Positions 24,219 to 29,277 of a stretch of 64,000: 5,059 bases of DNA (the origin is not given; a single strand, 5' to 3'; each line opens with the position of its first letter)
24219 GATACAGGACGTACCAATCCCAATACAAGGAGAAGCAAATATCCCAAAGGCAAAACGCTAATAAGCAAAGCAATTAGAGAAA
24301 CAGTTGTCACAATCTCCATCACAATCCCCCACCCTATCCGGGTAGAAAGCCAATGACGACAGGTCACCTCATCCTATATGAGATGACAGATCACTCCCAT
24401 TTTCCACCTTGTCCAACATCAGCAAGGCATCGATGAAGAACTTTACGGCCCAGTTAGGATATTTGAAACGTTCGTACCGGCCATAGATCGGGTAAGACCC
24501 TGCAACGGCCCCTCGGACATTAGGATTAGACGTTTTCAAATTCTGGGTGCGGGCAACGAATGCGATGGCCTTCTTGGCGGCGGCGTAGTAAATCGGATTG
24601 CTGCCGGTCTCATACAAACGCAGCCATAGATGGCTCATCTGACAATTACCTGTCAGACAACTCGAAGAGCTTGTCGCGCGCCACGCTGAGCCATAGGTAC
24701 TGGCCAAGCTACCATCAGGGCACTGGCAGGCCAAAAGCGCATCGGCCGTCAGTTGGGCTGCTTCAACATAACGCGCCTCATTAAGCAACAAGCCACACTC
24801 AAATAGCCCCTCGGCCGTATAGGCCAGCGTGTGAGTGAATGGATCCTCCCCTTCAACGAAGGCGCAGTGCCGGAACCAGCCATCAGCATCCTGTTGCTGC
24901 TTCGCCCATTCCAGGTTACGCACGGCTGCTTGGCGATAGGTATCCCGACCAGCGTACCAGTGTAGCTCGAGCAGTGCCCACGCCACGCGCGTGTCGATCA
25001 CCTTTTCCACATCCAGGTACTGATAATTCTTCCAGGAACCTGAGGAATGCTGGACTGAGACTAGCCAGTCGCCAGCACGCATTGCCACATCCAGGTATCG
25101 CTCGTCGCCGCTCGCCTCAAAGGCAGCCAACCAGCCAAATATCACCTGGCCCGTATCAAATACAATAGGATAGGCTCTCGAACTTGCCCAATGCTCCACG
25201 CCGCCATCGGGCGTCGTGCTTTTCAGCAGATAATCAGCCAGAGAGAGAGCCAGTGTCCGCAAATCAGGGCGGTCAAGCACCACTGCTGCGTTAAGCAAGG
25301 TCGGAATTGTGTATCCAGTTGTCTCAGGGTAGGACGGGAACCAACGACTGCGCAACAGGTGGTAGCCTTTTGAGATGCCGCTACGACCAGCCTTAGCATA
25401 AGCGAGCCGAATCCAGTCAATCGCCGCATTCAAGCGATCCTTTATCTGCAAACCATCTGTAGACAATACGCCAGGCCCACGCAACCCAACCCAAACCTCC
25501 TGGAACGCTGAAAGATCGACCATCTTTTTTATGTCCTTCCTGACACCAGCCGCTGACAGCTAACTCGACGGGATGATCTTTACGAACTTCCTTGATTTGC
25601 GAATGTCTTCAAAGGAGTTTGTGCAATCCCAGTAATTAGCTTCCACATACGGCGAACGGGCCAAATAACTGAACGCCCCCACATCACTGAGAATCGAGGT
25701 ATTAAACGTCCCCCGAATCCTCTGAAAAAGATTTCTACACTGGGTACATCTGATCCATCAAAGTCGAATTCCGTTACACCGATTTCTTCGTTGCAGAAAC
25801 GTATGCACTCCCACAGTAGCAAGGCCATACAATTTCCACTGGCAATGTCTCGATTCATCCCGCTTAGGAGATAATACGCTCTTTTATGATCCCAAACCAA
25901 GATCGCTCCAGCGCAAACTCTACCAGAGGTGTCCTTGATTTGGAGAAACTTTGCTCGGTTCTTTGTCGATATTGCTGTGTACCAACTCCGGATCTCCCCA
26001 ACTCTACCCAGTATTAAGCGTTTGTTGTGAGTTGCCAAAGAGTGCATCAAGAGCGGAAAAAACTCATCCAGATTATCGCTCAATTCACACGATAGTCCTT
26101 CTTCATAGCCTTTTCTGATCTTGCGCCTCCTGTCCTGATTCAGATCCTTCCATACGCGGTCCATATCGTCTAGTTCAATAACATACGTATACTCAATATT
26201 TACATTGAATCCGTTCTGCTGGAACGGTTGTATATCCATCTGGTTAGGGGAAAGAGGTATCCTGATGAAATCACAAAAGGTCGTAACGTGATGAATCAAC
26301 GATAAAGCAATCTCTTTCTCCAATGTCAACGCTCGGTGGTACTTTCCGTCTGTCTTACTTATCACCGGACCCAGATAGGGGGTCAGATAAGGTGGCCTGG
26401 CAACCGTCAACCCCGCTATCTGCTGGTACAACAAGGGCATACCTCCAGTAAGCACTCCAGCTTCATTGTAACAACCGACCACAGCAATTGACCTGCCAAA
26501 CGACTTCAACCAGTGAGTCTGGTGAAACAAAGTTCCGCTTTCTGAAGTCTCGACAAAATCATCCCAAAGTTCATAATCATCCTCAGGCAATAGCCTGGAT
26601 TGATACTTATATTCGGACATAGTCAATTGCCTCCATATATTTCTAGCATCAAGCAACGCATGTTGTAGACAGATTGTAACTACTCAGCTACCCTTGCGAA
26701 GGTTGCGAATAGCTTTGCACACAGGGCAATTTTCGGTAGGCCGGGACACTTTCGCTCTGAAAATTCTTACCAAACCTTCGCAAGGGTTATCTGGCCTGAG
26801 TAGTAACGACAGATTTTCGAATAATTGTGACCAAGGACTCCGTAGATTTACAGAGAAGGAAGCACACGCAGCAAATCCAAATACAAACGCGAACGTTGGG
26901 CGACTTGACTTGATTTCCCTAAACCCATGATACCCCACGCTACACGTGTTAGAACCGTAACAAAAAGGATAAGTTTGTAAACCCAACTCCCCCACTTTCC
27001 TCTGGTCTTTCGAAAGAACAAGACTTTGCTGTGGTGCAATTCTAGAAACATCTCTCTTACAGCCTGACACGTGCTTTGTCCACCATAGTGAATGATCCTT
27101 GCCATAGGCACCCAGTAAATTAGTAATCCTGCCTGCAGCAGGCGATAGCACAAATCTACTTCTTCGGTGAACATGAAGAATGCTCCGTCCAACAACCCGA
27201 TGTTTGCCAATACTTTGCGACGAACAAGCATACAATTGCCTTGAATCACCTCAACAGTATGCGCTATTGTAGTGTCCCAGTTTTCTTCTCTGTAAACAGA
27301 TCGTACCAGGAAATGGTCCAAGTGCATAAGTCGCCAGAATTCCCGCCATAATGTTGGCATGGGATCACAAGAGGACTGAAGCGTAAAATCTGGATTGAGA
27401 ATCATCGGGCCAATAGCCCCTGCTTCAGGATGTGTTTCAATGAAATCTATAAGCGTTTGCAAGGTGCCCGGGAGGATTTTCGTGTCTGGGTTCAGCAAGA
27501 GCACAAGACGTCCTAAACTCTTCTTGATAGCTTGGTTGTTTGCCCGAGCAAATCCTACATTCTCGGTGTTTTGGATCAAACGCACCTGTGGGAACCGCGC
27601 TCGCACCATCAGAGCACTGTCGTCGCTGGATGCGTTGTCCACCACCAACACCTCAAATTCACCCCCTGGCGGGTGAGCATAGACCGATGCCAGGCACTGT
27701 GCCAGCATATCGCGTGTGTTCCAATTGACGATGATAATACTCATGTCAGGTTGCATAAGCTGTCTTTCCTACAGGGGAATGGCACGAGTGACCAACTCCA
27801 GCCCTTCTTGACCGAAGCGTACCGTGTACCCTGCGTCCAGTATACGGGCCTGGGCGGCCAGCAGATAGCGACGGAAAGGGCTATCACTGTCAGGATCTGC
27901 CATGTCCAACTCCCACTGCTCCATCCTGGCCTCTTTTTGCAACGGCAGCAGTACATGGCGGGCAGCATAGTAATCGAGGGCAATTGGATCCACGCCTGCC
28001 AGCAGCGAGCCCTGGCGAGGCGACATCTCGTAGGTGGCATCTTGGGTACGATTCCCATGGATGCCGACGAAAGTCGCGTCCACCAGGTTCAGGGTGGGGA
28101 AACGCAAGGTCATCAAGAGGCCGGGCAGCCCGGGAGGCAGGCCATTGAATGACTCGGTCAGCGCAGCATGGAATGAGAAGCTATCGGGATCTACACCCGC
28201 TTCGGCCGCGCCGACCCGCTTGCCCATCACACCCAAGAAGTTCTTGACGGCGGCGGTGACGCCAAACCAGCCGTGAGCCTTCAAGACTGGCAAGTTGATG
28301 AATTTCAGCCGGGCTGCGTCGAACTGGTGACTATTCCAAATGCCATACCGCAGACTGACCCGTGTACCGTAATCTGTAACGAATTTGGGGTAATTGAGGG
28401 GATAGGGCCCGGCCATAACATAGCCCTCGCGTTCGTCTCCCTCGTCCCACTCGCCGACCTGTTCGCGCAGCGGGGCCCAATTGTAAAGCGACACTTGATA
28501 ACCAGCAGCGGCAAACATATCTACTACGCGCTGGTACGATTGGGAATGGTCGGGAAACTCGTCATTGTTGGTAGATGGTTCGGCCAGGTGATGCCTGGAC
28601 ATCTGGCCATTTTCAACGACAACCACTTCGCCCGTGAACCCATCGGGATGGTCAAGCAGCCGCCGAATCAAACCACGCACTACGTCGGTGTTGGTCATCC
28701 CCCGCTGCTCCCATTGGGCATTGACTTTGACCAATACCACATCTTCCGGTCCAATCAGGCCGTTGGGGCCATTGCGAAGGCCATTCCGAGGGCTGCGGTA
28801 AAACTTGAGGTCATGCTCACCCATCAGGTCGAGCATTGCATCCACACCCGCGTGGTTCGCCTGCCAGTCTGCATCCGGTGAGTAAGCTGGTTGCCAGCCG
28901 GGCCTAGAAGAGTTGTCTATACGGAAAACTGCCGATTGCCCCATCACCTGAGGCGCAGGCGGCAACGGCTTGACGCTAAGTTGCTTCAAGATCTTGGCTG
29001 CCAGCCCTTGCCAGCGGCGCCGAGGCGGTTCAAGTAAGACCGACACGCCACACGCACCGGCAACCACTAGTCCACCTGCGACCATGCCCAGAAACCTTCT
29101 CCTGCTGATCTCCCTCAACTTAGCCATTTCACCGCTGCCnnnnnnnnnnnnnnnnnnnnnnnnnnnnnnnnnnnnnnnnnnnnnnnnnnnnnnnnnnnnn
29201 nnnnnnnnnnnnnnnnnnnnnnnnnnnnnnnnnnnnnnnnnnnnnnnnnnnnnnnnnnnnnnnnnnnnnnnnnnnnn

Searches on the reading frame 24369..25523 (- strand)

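Call 12: search_protein_families(library=pfam, proteins=[window:24369-25523:-], max_evalue=0.001)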
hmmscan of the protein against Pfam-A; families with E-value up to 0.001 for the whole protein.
window:24369-25523:- (384 aa): 4 families
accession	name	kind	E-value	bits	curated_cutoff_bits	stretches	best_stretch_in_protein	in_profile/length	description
PF13243.12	SQHop_cyclase_C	-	2.7e-06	27.1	26.1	1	83-236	152-303/319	Squalene-hopene cyclase C-terminal domain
PF09492.16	Pec_lyase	-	0.00011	22.1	22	0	134-167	51-84/292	Pectic acid lyase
PF06662.19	C5-epim_C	-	0.00014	21.9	23.3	0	123-169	30-76/188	D-glucuronyl C5-epimerase C-terminus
PF07944.18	Beta-AFase-like_GH127_cat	-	0.00048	19.7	24.9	0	120-207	123-207/376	Beta-L-arabinofuranosidase, GH127 catalytic domain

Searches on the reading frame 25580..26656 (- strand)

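Call 12: search_protein_families(library=pfam, proteins=[window:25580-26656:-], max_evalue=0.001)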
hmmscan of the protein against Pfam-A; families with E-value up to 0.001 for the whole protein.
window:25580-26656:- (358 aa): 2 families
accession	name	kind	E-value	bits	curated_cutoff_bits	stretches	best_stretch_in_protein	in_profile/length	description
PF13480.13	Acetyltransf_6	-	7.6e-11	42.8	22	1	175-300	6-135/143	Acetyltransferase (GNAT) domain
PF02388.22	FemAB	-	1.5e-06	27.7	24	0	151-202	147-202/406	FemAB family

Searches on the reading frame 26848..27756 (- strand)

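Call 12: search_protein_families(library=pfam, proteins=[window:26848-27756:-], max_evalue=0.001)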
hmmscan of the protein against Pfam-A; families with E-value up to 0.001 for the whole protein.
window:26848-27756:- (302 aa): 3 families
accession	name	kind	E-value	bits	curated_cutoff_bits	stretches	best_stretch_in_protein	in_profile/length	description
PF00535.33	Glycos_transf_2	-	1e-23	84.5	23.3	1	6-129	1-126/168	Glycosyl transferase family 2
PF13641.12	Glyco_tranf_2_3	-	1.4e-19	71.4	27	1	3-237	1-225/230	Glycosyltransferase like family 2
PF13632.12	Glyco_trans_2_3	-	6.2e-07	29.9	27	1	85-261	2-142/198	Glycosyl transferase family group 2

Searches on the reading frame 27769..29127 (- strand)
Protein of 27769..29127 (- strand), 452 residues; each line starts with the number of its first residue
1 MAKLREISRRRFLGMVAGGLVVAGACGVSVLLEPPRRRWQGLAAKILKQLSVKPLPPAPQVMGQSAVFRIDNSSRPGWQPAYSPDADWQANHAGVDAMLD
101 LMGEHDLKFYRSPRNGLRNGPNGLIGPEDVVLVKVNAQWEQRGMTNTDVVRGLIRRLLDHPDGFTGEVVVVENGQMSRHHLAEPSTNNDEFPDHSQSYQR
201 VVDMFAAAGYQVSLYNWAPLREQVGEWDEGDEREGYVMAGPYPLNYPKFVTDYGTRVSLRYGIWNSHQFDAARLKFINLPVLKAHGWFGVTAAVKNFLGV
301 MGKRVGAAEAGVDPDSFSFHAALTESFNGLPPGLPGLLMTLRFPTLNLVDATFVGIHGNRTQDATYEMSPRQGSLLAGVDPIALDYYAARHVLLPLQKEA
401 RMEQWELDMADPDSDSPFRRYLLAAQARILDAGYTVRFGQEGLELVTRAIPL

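Call 12: search_protein_families(library=pfam, proteins=[window:27769-29127:-], max_evalue=0.001)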
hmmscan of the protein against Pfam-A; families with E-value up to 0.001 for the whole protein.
window:27769-29127:- (452 aa): 1 family
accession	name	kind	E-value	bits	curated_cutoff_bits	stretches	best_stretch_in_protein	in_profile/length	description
PF04015.17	DUF362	-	4.5e-16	59.9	24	1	276-390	102-200/200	Domain of unknown function (DUF362)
